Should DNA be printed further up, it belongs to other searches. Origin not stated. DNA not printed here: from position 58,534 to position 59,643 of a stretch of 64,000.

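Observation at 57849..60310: Three tandem, divergent paralogues of a cytoplasmic TPR-like protein wedged inside a PepT-family ABC importer operon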

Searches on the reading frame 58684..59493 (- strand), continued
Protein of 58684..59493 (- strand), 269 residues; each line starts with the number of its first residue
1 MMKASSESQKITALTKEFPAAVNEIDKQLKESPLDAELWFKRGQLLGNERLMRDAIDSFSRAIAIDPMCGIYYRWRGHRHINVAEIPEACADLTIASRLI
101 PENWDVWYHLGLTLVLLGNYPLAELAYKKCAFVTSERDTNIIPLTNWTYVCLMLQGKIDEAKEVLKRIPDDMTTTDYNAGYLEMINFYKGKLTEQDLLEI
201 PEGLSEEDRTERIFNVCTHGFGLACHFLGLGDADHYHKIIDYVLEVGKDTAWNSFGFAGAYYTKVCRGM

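Call 45: search_protein_families(library=pfam, proteins=[L019:5371-6948:+, L019:6955-7464:+, L021:8685-9752:+, L024:6029-6868:+, L024:6902-8914:+, L024:8915-9745:+, L026:10816-12819:+, L031:7460-8017:+, L037:12671-14137:+, L007:16102-17193:+], max_evalue=0.00001)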
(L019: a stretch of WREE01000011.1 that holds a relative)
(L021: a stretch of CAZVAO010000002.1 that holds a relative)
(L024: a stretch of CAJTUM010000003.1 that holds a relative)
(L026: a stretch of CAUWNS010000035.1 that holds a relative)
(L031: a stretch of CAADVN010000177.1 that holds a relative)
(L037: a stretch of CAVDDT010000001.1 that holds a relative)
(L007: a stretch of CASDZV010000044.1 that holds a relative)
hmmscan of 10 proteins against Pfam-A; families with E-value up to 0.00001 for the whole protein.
L019:5371-6948:+ (525 aa): 3 families
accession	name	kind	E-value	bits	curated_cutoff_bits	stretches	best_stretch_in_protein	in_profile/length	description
PF00015.26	MCPsignal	-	6.9e-32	111.1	34.6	1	338-487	8-171/172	Methyl-accepting chemotaxis protein (MCP) signalling domain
PF02743.24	dCache_1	-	5.7e-26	92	45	1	2-220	21-236/240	Cache domain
PF22673.2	MCP-like_PDC_1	-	3.9e-11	43.8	27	1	73-135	52-113/113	Methyl-accepting chemotaxis protein-like, first PDC sensor domain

L019:6955-7464:+ (169 aa): 3 families
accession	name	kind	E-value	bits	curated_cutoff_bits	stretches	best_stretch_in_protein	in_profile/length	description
PF00583.31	Acetyltransf_1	-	5.4e-11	43.2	20.7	1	54-143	34-116/116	Acetyltransferase (GNAT) family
PF13508.13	Acetyltransf_7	-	2e-09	38.1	27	1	55-144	5-83/84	Acetyltransferase (GNAT) domain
PF13673.13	Acetyltransf_10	-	2.5e-08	34.4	23.6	1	42-156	18-120/128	Acetyltransferase (GNAT) domain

L021:8685-9752:+ (355 aa): 1 family
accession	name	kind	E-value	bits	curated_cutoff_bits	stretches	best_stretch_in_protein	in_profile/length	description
PF00724.26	Oxidored_FMN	-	1.7e-66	225.3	27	1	4-328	2-340/342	NADH:flavin oxidoreductase / NADH oxidase family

L024:6029-6868:+ (279 aa): 2 families
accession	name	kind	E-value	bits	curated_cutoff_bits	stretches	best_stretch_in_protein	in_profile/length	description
PF00583.31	Acetyltransf_1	-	7.3e-15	55.7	20.7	1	41-125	29-115/116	Acetyltransferase (GNAT) family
PF13508.13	Acetyltransf_7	-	3.4e-08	34.2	27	0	52-103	10-62/84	Acetyltransferase (GNAT) domain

L024:6902-8914:+ (670 aa): 1 family
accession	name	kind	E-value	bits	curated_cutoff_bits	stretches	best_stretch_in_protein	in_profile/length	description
PF00326.27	Peptidase_S9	-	7.8e-44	150.1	22.6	1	461-669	3-210/213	Prolyl oligopeptidase family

L024:8915-9745:+ (276 aa): 1 family
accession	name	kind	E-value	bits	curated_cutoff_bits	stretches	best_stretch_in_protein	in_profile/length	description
PF02659.21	Mntp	-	3.1e-49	167.1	24.4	1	118-270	2-152/152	Putative manganese efflux pump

L026:10816-12819:+ (667 aa): 2 families
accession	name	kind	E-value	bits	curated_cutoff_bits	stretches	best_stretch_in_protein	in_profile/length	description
PF00326.27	Peptidase_S9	-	5.8e-45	153.8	22.6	1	458-666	3-210/213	Prolyl oligopeptidase family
PF05448.18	AXE1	-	4.5e-09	36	21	1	413-533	58-190/321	Acetyl xylan esterase (AXE1)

L031:7460-8017:+ (185 aa): 0 families

L037:12671-14137:+ (488 aa): 1 family
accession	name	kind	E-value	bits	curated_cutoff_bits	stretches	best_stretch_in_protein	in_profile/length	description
PF00450.28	Peptidase_S10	-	1.4e-12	48.2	21.9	1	54-217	28-181/420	Serine carboxypeptidase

L007:16102-17193:+ (363 aa): 2 families
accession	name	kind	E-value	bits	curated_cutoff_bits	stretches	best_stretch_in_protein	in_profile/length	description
PF01979.26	Amidohydro_1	-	2.2e-15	57.2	25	1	227-356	204-342/345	Amidohydrolase family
PF07969.17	Amidohydro_3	-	5.1e-12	46.4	29.7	1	271-346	365-452/472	Amidohydrolase family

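Call 60: find_encoding_contigs(protein=P0001, flank=10000, max_places=3)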
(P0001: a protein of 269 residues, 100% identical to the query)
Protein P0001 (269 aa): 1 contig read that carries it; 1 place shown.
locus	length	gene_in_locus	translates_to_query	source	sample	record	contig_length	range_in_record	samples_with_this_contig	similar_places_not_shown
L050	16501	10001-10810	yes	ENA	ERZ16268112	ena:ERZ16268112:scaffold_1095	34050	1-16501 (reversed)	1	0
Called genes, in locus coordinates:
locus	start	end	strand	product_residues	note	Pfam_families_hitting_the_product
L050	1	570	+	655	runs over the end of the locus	PF16889:Hepar_II_III_N, PF07940:Hepar_II_III_C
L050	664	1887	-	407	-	PF00465:Fe-ADH, PF13685:Fe-ADH_2, PF25137:ADH_Fe_C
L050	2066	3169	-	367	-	PF00072:Response_reg, PF00165:HTH_AraC, PF12833:HTH_18, PF00165:HTH_AraC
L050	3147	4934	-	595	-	PF02743:dCache_1 (weak), PF00672:HAMP, PF06580:His_kinase, PF02518:HATPase_c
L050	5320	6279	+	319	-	PF19300:BPD_transp_1_N, PF00528:BPD_transp_1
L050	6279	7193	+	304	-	PF12911:OppC_N, PF00528:BPD_transp_1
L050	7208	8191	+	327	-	PF00005:ABC_tran, PF13304:AAA_21 (weak), PF08352:oligo_HPY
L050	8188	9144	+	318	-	PF00005:ABC_tran, PF08352:oligo_HPY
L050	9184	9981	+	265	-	PF13432:TPR_16 (faint), PF13371:TPR_9 (faint), PF13414:TPR_11 (faint), PF13431:TPR_17 (faint), PF14559:TPR_19 (faint), PF00515:TPR_1 (weak), PF07719:TPR_2 (faint), PF13181:TPR_8 (faint), +1 more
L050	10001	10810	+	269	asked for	PF13432:TPR_16 (faint), PF13431:TPR_17 (faint), PF13414:TPR_11 (faint), PF00515:TPR_1 (faint), PF07719:TPR_2 (faint), PF13181:TPR_8 (faint)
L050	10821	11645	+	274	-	PF07719:TPR_2 (faint), PF13428:TPR_14 (faint)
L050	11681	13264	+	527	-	PF00496:SBP_bac_5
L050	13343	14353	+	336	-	PF02733:Dak1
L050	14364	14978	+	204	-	PF02734:Dak2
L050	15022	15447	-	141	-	-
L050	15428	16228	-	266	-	PF13173:AAA_14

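Call 61: find_encoding_contigs(protein=P0019, flank=10000, max_places=2)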
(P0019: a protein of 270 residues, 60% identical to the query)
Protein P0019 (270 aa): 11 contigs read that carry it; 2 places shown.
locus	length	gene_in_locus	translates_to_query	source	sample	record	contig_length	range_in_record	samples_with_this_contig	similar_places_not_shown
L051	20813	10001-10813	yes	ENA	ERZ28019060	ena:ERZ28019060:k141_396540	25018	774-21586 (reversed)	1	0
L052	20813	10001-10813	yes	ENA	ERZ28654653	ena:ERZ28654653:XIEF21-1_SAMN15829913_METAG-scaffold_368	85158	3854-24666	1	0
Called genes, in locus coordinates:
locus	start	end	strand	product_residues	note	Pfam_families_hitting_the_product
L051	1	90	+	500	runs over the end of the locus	PF00005:ABC_tran, PF09818:ABC_ATPase (faint), PF13304:AAA_21 (faint), PF00005:ABC_tran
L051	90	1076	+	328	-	PF02653:BPD_transp_2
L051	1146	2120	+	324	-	PF00532:Peripla_BP_1, PF13407:Peripla_BP_4, PF13458:Peripla_BP_6 (weak), PF13377:Peripla_BP_3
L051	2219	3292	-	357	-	PF00072:Response_reg, PF00165:HTH_AraC, PF12833:HTH_18, PF00165:HTH_AraC (weak)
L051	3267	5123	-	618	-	PF00672:HAMP, PF06580:His_kinase, PF02518:HATPase_c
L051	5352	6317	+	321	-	PF19300:BPD_transp_1_N, PF00528:BPD_transp_1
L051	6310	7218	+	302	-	PF12911:OppC_N, PF00528:BPD_transp_1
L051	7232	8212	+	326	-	PF00005:ABC_tran, PF13304:AAA_21 (weak), PF08352:oligo_HPY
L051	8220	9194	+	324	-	PF00005:ABC_tran, PF13304:AAA_21 (faint), PF08352:oligo_HPY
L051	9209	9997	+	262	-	PF13432:TPR_16 (faint), PF23914:TPR_CcmH_CycH (faint)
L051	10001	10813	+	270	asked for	PF13371:TPR_9 (faint), PF13414:TPR_11 (faint), PF13432:TPR_16 (faint), PF07719:TPR_2 (faint), PF13431:TPR_17 (faint), PF00515:TPR_1 (faint), PF13181:TPR_8 (faint)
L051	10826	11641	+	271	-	PF07719:TPR_2 (faint), PF13181:TPR_8 (faint), PF13432:TPR_16, PF00515:TPR_1 (faint)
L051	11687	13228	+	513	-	PF00496:SBP_bac_5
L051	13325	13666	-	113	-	PF02782:FGGY_C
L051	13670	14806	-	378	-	PF00370:FGGY_N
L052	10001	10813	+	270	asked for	PF13371:TPR_9 (faint), PF13414:TPR_11 (faint), PF13432:TPR_16 (faint), PF07719:TPR_2 (faint), PF13431:TPR_17 (faint), PF00515:TPR_1 (faint), PF13181:TPR_8 (faint)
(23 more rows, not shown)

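Call 66: find_encoding_contigs(protein=P0120, flank=8000, max_places=2)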
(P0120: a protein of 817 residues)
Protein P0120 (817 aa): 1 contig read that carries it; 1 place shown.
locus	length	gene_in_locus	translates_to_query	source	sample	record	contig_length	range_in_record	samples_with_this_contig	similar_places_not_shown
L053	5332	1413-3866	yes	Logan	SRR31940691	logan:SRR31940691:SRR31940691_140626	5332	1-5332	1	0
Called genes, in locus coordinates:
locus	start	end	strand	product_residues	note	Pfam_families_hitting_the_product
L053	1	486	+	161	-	?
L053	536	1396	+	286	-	PF13428:TPR_14 (faint), PF13176:TPR_7 (faint), PF14559:TPR_19 (faint), PF12895:ANAPC3 (faint), PF07719:TPR_2 (faint), PF13174:TPR_6 (faint), PF13181:TPR_8 (faint), PF13432:TPR_16 (weak), +4 more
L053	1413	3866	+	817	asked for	PF12895:ANAPC3 (faint), PF13371:TPR_9 (faint), PF13428:TPR_14 (faint), PF14559:TPR_19 (faint), PF14561:TPR_20 (faint), PF13432:TPR_16 (weak), PF13414:TPR_11 (weak), PF13432:TPR_16 (weak), +14 more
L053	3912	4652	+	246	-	PF00392:GntR, PF07729:FCD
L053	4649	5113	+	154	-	PF14588:YjgF_endoribonc, PF01042:Ribonuc_L-PSP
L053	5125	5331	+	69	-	?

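Call 67: find_encoding_contigs(protein=P0122, flank=10000, max_places=2)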
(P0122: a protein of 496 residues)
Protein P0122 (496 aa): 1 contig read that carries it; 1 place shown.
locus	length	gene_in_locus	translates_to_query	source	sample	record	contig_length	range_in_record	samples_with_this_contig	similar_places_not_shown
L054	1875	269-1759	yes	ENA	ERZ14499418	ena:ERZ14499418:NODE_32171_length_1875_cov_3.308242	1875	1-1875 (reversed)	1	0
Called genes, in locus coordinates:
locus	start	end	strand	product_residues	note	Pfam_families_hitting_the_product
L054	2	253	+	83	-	?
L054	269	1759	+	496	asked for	PF13371:TPR_9 (faint), PF13432:TPR_16 (faint), PF14559:TPR_19 (faint), PF23914:TPR_CcmH_CycH (faint), PF25062:ARM_TT21_N (faint), PF00515:TPR_1 (faint), PF07719:TPR_2 (faint), PF13174:TPR_6 (faint), +4 more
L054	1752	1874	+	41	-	?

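Call 68: find_encoding_contigs(protein=P0138, flank=10000, max_places=2)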
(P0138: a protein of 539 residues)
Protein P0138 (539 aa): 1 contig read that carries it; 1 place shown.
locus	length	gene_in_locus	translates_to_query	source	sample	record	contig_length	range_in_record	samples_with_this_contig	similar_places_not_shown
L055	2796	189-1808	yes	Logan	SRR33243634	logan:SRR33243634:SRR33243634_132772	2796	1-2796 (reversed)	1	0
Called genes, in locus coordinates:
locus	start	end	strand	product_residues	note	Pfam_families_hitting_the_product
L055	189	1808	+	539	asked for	PF12895:ANAPC3 (faint), PF13424:TPR_12 (faint), PF00515:TPR_1 (faint), PF13174:TPR_6 (faint), PF13428:TPR_14 (faint), PF13181:TPR_8 (faint), PF13432:TPR_16, PF07719:TPR_2 (weak), +5 more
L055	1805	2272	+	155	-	PF14588:YjgF_endoribonc, PF01042:Ribonuc_L-PSP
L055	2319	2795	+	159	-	?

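Call 69: find_encoding_contigs(protein=P0127, flank=10000, max_places=2)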
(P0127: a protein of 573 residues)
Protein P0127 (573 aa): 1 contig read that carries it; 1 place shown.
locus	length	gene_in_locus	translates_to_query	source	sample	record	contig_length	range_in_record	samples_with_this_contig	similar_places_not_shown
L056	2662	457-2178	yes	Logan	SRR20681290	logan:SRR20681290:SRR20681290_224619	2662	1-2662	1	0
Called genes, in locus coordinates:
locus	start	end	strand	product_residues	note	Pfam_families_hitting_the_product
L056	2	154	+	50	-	?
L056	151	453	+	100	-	-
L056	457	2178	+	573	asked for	PF14561:TPR_20 (faint), PF00515:TPR_1 (faint), PF07719:TPR_2 (faint), PF13174:TPR_6 (faint), PF13181:TPR_8 (faint), PF13371:TPR_9 (faint), PF13432:TPR_16 (weak), PF23914:TPR_CcmH_CycH (weak), +4 more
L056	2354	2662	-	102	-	?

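Call 77: predict_structure(alignment_id=A3)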
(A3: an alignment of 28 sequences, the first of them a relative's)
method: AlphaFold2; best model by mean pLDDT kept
length: 393 residues; sequences in the alignment: 28
mean_pLDDT: 79.1   pTM: 0.69
mean pLDDT of the five models: 79.1, 78.6, 78.5, 77.5, 77.2
residues with pLDDT >= 90: 216; 70-90: 42; 50-70: 76; < 50: 59
segments of 3 or more residues with pLDDT < 50: 272-277, 334-343, 348-354, 356-378, 387-393
pLDDT, mean of each block of 10 residues (from residue 1): 70 79 92 98 98 94 98 98 96 98 98 98 98 97 94 97 97 94 89 96 78 83 95 96 90 93 88 50 54 54 52 59 62 44 48 45 34 46 49 37
secondary structure, 60 per line:
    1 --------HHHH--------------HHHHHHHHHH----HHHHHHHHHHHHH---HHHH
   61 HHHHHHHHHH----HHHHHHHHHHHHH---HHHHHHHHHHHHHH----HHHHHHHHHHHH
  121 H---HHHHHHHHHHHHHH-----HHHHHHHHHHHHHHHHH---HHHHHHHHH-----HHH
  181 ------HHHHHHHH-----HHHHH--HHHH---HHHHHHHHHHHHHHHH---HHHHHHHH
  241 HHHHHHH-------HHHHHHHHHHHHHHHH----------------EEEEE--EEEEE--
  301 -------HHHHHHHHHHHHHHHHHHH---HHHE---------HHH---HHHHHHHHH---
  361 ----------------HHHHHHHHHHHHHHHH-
elements in order: H9-12 H27-36 H41-53 H57-70 H75-87 H91-104 H109-121 H125-138 H144-160 H164-172 H187-194 H200-204 H207-210 H214-229 H233-247 H255-270 E287-291 E294-298 H308-326 H349-357 H377-392
